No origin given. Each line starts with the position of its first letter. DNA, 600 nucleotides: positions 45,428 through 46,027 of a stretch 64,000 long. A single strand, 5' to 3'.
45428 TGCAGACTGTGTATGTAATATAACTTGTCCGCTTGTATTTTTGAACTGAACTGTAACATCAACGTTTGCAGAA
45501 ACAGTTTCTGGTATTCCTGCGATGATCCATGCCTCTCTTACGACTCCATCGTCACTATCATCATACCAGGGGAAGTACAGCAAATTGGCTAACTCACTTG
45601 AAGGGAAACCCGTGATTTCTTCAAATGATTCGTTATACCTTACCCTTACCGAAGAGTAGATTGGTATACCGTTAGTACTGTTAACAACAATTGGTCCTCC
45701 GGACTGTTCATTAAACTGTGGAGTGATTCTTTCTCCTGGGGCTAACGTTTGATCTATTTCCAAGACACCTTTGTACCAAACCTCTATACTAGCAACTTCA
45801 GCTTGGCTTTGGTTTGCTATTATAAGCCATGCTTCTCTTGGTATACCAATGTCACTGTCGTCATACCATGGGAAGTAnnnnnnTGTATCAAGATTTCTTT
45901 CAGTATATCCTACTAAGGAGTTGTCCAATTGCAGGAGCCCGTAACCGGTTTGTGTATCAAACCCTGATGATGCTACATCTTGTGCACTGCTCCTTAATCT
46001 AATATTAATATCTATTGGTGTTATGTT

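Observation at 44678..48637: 1319-aa secreted fusion of a PGRP-type peptidoglycan amidase, a subtilisin-like protease and four repeats of an unrecognised domain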

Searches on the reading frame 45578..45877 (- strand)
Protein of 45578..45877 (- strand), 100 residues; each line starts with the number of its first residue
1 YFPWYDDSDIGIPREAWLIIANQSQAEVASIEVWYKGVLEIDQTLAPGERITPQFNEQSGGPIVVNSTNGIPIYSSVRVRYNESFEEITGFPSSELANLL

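Call 30: predict_structure(alignment_id=A1)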
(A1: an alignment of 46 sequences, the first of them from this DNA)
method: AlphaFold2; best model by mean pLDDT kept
length: 100 residues; sequences in the alignment: 46
mean_pLDDT: 89.2   pTM: 0.79
mean pLDDT of the five models: 89.2, 88.0, 87.7, 87.2, 86.1
residues with pLDDT >= 90: 60; 70-90: 38; 50-70: 2; < 50: 0
segments of 3 or more residues with pLDDT < 50: none
pLDDT, mean of each block of 10 residues (from residue 1): 78 86 98 94 98 86 94 94 90 76
secondary structure, 60 per line:
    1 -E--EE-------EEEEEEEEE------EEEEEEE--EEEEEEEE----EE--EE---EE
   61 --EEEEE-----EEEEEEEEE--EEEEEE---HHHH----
elements in order: E14-22 E29-35 E38-45 E63-67 E73-81 E84-89 H93-96

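Call 37: search_solved_structures(query=A1, max_evalue=10, show_alignments=3)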
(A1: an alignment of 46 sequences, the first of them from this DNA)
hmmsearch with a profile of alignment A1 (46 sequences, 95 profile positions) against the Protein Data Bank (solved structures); distinct sequences matched with E-value up to 10: 10.
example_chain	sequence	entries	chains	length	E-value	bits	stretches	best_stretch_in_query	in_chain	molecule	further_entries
8bl3_A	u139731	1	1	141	6.4e-07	32.6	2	15-54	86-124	scIg12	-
8bl6_A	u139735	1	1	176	1.3e-06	31.7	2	15-54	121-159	dIG14-scdim-EF62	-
7skp_A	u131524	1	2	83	0.032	17.5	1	15-54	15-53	De novo synthetic protein DIG14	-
8smq_A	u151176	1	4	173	0.071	16.4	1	4-55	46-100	hypothetical protein CD630_25440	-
2ii7_A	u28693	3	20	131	0.4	14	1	13-57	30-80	Anabaena sensory rhodopsin transducer protein | Sensory rhodopsin transducer protein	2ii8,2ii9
2iia_A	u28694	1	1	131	0.41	14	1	13-57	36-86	Sensory rhodopsin transducer protein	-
3ty7_A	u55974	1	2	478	0.47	13.8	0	13-54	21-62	Putative aldehyde dehydrogenase SAV2122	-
1l4i_A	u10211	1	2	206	0.85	13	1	17-62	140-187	SfaE PROTEIN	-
3bpd_A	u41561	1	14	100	1.3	12.4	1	11-66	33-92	Uncharacterized protein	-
1bvp_1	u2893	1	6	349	2.2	11.6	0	15-41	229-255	BLUETONGUE VIRUS COAT PROTEIN VP7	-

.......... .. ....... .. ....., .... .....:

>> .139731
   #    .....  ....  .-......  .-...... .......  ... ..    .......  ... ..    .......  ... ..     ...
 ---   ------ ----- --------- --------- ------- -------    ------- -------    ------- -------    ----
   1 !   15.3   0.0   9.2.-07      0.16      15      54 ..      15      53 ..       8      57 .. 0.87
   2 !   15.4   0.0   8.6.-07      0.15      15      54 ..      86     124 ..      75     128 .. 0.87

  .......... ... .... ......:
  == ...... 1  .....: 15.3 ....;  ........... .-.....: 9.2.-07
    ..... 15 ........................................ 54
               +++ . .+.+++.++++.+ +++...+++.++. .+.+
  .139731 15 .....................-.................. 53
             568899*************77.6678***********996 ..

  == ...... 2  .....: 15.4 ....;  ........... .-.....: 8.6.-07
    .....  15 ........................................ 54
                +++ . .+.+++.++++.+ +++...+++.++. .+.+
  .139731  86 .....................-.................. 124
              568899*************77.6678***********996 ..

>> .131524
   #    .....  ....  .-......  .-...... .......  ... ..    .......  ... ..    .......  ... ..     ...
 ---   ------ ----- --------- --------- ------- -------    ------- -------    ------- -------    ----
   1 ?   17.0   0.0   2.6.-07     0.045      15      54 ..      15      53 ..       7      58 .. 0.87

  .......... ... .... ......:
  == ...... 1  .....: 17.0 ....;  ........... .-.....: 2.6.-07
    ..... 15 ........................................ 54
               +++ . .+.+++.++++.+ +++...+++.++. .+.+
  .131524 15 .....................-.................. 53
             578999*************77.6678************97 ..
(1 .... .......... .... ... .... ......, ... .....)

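Call 41: search_protein_representatives(alignment_id=A1)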
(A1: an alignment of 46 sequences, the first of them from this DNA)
Query: 46 sequences, 95 profile positions. Proteins with E-value up to 0.001 (for the whole library): 2733; up to 1e-10: 1228; up to 1e-30: 762. The best 150 are listed.
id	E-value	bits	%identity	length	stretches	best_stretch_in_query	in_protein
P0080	1.2e-149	503.0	-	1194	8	1-94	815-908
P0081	7.7e-143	481.2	-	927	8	1-94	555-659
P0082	1.3e-137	464.4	-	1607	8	3-94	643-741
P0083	1.9e-127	431.8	-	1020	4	1-94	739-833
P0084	2.7e-127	431.3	-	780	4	1-94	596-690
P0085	6.3e-127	430.1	-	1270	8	3-87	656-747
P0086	3.9e-125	424.4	-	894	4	1-94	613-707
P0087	1.0e-124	423.1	-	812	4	1-92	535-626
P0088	2.0e-120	409.3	-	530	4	1-93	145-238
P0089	1.0e-117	400.6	-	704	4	1-94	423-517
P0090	1.0e-116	397.4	-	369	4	1-93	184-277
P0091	8.6e-115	391.2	-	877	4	1-94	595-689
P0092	2.0e-114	390.1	-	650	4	1-94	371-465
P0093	5.6e-114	388.6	-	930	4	1-94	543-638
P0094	8.4e-113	384.9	-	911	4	1-94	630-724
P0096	3.1e-111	379.9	-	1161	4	1-94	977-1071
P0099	2.7e-110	376.9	-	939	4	1-94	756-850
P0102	4.5e-109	372.9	-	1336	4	1-94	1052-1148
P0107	9.3e-105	359.1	-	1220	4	1-92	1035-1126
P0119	3.4e-100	344.4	-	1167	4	1-94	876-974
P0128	6.4e-97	334.0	-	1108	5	1-94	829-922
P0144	1.0e-93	323.7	-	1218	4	1-94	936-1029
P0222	6.5e-78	273.0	-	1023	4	1-94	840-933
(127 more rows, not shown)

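Call 44: search_protein_families(library=pfam, alignment_id=A4, max_evalue=0.00001)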
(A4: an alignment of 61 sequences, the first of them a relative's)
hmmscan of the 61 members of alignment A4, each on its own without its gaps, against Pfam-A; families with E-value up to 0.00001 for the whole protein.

A. member 1, P0080 (1194 aa): 4 families
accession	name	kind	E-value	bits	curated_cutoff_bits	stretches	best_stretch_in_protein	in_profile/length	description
PF01551.29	Peptidase_M23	-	1.8e-14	54.1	28.7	1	68-166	2-91/96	Peptidase family M23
PF15723.11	MqsR_toxin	-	1.9e-07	31.9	26.2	0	811-848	47-83/95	Motility quorum-sensing regulator, toxin of MqsA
PF19765.4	DUF6252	-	2e-07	31.7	27.2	0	838-869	35-66/124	Family of unknown function (DUF6252)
PF07589.16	PEP-CTERM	-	4.7e-06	26.9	20.7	0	1167-1190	1-22/24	PEP-CTERM motif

B. families by the number of members that match (of 61 scanned): 45 families (the first 25 are shown)
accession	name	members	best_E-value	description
PF00041.27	fn3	10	5.5e-19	Fibronectin type III domain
PF01833.30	TIG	8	2.3e-29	IPT/TIG domain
PF00704.34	Glyco_hydro_18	6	4.1e-23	Glycosyl hydrolases family 18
PF17957.7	Big_7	6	2e-15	Bacterial Ig domain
PF19077.6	Big_13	5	3e-49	Bacterial Ig-like domain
PF00082.27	Peptidase_S8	3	7.3e-42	Subtilase family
PF13360.13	PQQ_2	3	2.9e-10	Outer membrane protein assembly factor BamB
PF00801.26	PKD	3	1.2e-09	PKD domain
PF01510.30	Amidase_2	2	2.4e-31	N-acetylmuramoyl-L-alanine amidase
PF01551.29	Peptidase_M23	2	7.4e-25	Peptidase family M23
PF00188.32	CAP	2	2.3e-23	Cysteine-rich secretory protein family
PF18911.6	PKD_4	2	4e-13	PKD domain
PF13750.12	Big_3_3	2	5.5e-12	Bacterial Ig-like domain (group 3)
PF25312.1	Allergen_Asp_f_4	2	2.3e-08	Allergen Asp f 4-like domain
PF05506.17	PLipase_C_C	2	3.2e-07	Bacterial phospholipase C, C-terminal domain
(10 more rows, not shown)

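Call 52: search_protein_families(library=pfam, proteins=[P0107, P0144, P0082, P0128, P0222, P0085], max_evalue=0.0001)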
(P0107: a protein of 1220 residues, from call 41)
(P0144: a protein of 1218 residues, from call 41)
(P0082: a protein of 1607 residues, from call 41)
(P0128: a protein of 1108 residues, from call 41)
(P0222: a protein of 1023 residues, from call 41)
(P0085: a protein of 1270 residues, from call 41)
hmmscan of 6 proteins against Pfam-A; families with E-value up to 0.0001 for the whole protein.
P0107 (1220 aa): 1 family
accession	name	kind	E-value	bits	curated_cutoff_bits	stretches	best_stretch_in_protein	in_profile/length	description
PF00082.27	Peptidase_S8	-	4.6e-41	141.4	21.8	1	443-806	2-288/288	Subtilase family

P0144 (1218 aa): 1 family
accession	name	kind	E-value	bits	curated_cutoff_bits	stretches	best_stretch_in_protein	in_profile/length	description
PF00082.27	Peptidase_S8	-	7.8e-45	153.8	21.8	1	453-817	2-288/288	Subtilase family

P0082 (1607 aa): 4 families
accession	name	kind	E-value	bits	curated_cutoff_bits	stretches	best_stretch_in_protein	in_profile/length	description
PF01510.30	Amidase_2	-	1.8e-17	64.3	26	1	248-404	3-131/131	N-acetylmuramoyl-L-alanine amidase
PF19077.6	Big_13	-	3.3e-12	47.2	27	2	455-514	39-100/102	Bacterial Ig-like domain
PF08329.16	ChitinaseA_N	-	3.4e-07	30.4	21.2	0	444-518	40-111/133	Chitinase A, N-terminal domain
PF00801.26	PKD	-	5.9e-06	26.6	23.5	0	1005-1028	53-76/80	PKD domain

P0128 (1108 aa): 2 families
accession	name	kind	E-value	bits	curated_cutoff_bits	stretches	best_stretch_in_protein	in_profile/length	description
PF00082.27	Peptidase_S8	-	7.3e-42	144.1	21.8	1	204-712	26-288/288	Subtilase family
PF22148.1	Fervidolysin_NPro-like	-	5.6e-05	23.9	21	0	35-118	4-80/81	Fervidolysin N-terminal prodomain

P0222 (1023 aa): 1 family
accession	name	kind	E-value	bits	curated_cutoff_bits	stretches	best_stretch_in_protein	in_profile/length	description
PF00082.27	Peptidase_S8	-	1.2e-40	140.1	21.8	1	237-634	3-288/288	Subtilase family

P0085 (1270 aa): 1 family
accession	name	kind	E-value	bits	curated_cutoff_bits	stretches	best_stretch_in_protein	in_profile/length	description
PF19077.6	Big_13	-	4.1e-12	46.9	27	1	781-838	40-99/102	Bacterial Ig-like domain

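Call 67: list_cluster_members(proteins=[P0082, P0144, P0107, P0128, P0080, P0083, P0084, P0086, P0002, P0016])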
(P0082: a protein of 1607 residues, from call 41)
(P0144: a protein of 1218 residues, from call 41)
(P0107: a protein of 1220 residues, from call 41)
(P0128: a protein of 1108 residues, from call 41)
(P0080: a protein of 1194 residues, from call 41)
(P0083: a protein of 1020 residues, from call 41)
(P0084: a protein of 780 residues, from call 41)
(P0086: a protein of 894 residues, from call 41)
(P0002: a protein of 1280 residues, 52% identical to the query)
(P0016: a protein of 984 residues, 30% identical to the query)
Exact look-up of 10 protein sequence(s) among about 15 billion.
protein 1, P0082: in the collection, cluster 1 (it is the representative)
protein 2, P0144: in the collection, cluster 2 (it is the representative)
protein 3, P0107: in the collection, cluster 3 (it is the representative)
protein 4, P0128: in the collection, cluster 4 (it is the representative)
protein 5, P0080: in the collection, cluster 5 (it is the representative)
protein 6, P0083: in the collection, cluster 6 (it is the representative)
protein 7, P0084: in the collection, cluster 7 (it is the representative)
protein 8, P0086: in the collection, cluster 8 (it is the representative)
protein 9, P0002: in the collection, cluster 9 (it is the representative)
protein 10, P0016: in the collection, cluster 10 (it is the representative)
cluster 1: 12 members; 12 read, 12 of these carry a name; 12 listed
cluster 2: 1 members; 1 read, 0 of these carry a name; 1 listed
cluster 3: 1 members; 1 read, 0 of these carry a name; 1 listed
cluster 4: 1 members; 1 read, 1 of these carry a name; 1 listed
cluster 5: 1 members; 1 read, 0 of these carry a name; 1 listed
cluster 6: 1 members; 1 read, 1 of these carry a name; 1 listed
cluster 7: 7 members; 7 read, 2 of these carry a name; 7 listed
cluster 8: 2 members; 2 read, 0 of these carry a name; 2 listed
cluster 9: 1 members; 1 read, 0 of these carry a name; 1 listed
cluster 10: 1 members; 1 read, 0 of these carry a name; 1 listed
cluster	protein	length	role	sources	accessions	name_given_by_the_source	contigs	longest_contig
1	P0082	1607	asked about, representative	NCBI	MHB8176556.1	MAG: N-acetylmuramoyl-L-alanine amidase, partial [Thermoleophilia bacterium]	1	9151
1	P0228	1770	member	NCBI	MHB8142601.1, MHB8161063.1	MAG: N-acetylmuramoyl-L-alanine amidase [Thermoleophilia bacterium]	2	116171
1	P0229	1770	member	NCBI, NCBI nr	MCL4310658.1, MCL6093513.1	MAG: N-acetylmuramoyl-L-alanine amidase [Actinobacteria bacterium] | N-acetylmuramoyl-L-alanine amidase [Actinomycetota bacterium]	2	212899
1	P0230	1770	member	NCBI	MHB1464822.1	MAG: N-acetylmuramoyl-L-alanine amidase [Thermoleophilia bacterium]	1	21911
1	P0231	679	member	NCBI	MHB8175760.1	MAG: N-acetylmuramoyl-L-alanine amidase, partial [Thermoleophilia bacterium]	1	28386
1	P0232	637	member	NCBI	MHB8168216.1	MAG: SpoIID/LytB domain-containing protein, partial [Thermoleophilia bacterium]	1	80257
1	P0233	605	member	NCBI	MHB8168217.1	MAG: N-acetylmuramoyl-L-alanine amidase, partial [Thermoleophilia bacterium]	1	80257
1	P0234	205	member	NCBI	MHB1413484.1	MAG: SpoIID/LytB domain-containing protein, partial [Thermoleophilia bacterium]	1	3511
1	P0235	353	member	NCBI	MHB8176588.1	MAG: SpoIID/LytB domain-containing protein, partial [Thermoleophilia bacterium]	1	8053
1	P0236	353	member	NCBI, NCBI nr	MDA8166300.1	MAG: hypothetical protein M0Z32_00880, partial [Actinomycetota bacterium] | hypothetical protein [Actinomycetota bacterium]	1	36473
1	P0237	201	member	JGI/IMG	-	SpoIID/LytB domain protein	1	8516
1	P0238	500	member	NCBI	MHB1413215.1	MAG: N-acetylmuramoyl-L-alanine amidase, partial [Thermoleophilia bacterium]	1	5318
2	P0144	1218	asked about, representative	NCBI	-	-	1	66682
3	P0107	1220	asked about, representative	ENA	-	-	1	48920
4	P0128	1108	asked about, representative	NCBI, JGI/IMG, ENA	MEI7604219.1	MAG: S8 family serine peptidase [bacterium]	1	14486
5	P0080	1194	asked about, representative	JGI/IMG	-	-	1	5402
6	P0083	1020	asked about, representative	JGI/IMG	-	hypothetical protein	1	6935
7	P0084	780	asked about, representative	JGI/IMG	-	hypothetical protein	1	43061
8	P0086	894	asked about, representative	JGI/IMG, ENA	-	-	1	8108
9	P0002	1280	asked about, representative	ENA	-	-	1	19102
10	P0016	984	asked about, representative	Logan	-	-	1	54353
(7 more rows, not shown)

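Call 93: list_cluster_members(proteins=[P0087, P0088, P0089, P0091, P0093, P0094, P0096, P0099, P0102, P0119])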
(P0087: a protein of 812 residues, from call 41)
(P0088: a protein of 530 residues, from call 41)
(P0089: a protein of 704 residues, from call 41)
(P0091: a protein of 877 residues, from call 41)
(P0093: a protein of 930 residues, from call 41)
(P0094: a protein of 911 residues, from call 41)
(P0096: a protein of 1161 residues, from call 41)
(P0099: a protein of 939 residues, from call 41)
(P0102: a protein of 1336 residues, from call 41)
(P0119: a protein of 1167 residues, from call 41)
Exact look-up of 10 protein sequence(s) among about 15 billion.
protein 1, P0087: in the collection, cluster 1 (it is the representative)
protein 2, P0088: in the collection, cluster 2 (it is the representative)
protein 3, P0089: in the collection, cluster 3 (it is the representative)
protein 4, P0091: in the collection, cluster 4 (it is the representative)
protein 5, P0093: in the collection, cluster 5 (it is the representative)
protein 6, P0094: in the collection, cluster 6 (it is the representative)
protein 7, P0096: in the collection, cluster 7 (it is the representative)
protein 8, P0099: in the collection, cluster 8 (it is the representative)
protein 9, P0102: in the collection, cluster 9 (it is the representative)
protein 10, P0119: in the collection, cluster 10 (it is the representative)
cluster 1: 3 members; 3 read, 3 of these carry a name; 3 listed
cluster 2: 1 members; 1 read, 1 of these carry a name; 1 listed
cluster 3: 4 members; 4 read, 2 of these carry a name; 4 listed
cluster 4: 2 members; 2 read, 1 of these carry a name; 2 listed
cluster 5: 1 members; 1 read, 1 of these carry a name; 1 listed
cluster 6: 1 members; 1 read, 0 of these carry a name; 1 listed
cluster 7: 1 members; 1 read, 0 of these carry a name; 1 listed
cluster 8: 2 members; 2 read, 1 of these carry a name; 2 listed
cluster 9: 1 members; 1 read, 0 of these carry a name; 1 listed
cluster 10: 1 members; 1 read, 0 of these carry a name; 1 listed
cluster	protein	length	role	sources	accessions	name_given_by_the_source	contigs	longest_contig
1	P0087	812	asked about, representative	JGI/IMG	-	hypothetical protein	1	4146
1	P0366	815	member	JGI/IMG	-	hypothetical protein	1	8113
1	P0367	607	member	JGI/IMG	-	hypothetical protein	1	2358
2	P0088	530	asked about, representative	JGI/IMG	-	hypothetical protein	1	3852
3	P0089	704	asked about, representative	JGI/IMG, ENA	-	-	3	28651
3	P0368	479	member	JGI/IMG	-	hypothetical protein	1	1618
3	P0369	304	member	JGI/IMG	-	hypothetical protein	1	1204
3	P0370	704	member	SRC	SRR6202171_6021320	-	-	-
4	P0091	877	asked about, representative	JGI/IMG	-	outer membrane protein assembly factor BamB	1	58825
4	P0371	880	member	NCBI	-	-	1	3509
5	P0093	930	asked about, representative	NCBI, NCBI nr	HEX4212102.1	MAG TPA: glycosyl hydrolase family 18 protein [Candidatus Dormibacteraeota bacterium] | glycosyl hydrolase family 18 protein [Candidatus Dormibacteraeota bacterium]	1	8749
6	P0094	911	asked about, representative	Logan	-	-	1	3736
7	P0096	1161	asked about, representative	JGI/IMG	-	-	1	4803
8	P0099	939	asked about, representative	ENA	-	-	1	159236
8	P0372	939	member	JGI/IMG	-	PKD repeat protein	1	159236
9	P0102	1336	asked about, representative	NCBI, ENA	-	-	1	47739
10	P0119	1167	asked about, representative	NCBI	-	-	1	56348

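Call 94: find_encoding_contigs(protein=P0144, flank=8000, max_places=1)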
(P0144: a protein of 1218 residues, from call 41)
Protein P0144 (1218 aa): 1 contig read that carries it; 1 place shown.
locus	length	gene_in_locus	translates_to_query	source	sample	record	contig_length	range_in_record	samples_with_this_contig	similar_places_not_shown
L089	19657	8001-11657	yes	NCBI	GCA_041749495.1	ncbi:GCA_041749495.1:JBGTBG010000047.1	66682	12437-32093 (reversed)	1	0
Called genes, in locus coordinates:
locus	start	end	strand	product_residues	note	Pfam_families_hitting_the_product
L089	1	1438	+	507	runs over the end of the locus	-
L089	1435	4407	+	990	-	-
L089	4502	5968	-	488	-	PF02788:RuBisCO_large_N, PF00016:RuBisCO_large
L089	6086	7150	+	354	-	-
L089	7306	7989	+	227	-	PF13098:Thioredoxin_2 (weak), PF13462:Thioredoxin_4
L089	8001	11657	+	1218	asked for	PF00082:Peptidase_S8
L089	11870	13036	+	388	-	-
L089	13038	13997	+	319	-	PF00535:Glycos_transf_2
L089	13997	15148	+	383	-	PF13439:Glyco_transf_4, PF13579:Glyco_trans_4_4 (weak), PF20706:GT4-conflict (weak), PF00534:Glycos_transf_1, PF13692:Glyco_trans_1_4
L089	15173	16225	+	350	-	PF00535:Glycos_transf_2, PF13641:Glyco_tranf_2_3, PF13632:Glyco_trans_2_3 (weak)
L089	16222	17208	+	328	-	PF03706:LPG_synthase_TM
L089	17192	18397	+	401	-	PF00534:Glycos_transf_1, PF13692:Glyco_trans_1_4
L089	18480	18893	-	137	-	-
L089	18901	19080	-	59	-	-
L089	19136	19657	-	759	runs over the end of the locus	PF01551:Peptidase_M23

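Call 99: fold_search(model_id=the predicted structure, library=pdb)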
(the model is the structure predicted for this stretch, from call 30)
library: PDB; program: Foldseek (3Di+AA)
matches with E <= 10: 933; with E <= 0.001: 0
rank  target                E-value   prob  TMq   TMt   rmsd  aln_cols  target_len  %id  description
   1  1nc7_B                1.7e-02  1.00  0.61  0.54   4.3       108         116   14  Crystal Structure of Thermotoga maritima 1070 (released 2003-07-01)
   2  1nc7_D                3.0e-02  1.00  0.57  0.50   4.7       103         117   14  Crystal Structure of Thermotoga maritima 1070 (released 2003-07-01)
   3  1nc7_A                4.1e-02  1.00  0.61  0.54   4.0       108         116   15  Crystal Structure of Thermotoga maritima 1070 (released 2003-07-01)
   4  8pdz_A                6.0e-02  0.98  0.46  0.42   7.2        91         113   21  Recombinant Ena3A L-Type endospore appendages (released 2023-11-08)
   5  4ut5_A                1.2e-01  0.75  0.40  0.36  11.3       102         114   12  Crystal structure of the LecB lectin from Pseudomonas aeruginosa strain PA7 in complex with lewis a tetrasaccharide (released 2015-07-22)
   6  1c9s_L                1.3e-01  0.85  0.34  0.45   6.1        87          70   17  CRYSTAL STRUCTURE OF A COMPLEX OF TRP RNA-BINDING ATTENUATION PROTEIN WITH A 53-BASE SINGLE STRANDED RNA CONTAINING EL (released 1999-09-15)
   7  1c9s_G                1.5e-01  0.80  0.34  0.44   6.2        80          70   18  CRYSTAL STRUCTURE OF A COMPLEX OF TRP RNA-BINDING ATTENUATION PROTEIN WITH A 53-BASE SINGLE STRANDED RNA CONTAINING EL (released 1999-09-15)
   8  1uqx                  1.5e-01  0.77  0.41  0.38  11.1       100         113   13  Ralstonia solanacearum lectin (RS-IIL) in complex with alpha-methylmannoside (released 2004-04-28)
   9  2jdu_A                1.5e-01  0.57  0.33  0.30  13.2        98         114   11  Mutant (G24N) of Pseudomonas aeruginosa lectin II (PA-IIL) complexed with methyl-a-L-fucopyranoside (released 2007-06-12)
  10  9ccw_A                1.6e-01  0.33  0.27  0.21   8.3       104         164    8  CryoEM Structure of Escherichia coli FimCH in complex with 2C07 Fab (released 2025-07-02)
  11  1qaw_A                1.6e-01  0.75  0.32  0.43   6.3        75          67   16  Regulatory Features of the TRP Operon and the Crystal Structure of the TRP RNA-Binding Attenuation Protein from Bacill (released 1999-04-16)
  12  2boi_A                1.6e-01  0.72  0.38  0.35   8.7        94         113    7  1.1A Structure of Chromobacterium Violaceum Lectin CV2L in Complex with alpha-methyl-fucoside (released 2006-05-25)
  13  7kzw                  1.6e-01  0.66  0.35  0.30   5.9        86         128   13  Crystal structure of FTT_1639c from Francisella tularensis str. tularensis SCHU S4 (released 2020-12-30)
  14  6z6v_C                1.6e-01  0.33  0.26  0.21  14.1        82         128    8  Globular head of C1q in complex with the nanobody C1qNb75 (released 2020-06-10)
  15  8r59_0                1.8e-01  0.82  0.36  0.47   6.2        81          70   15  Structure of the Co(II) triggered TRAP (S33HK35H) protein cage (levo form) (released 2024-12-25)
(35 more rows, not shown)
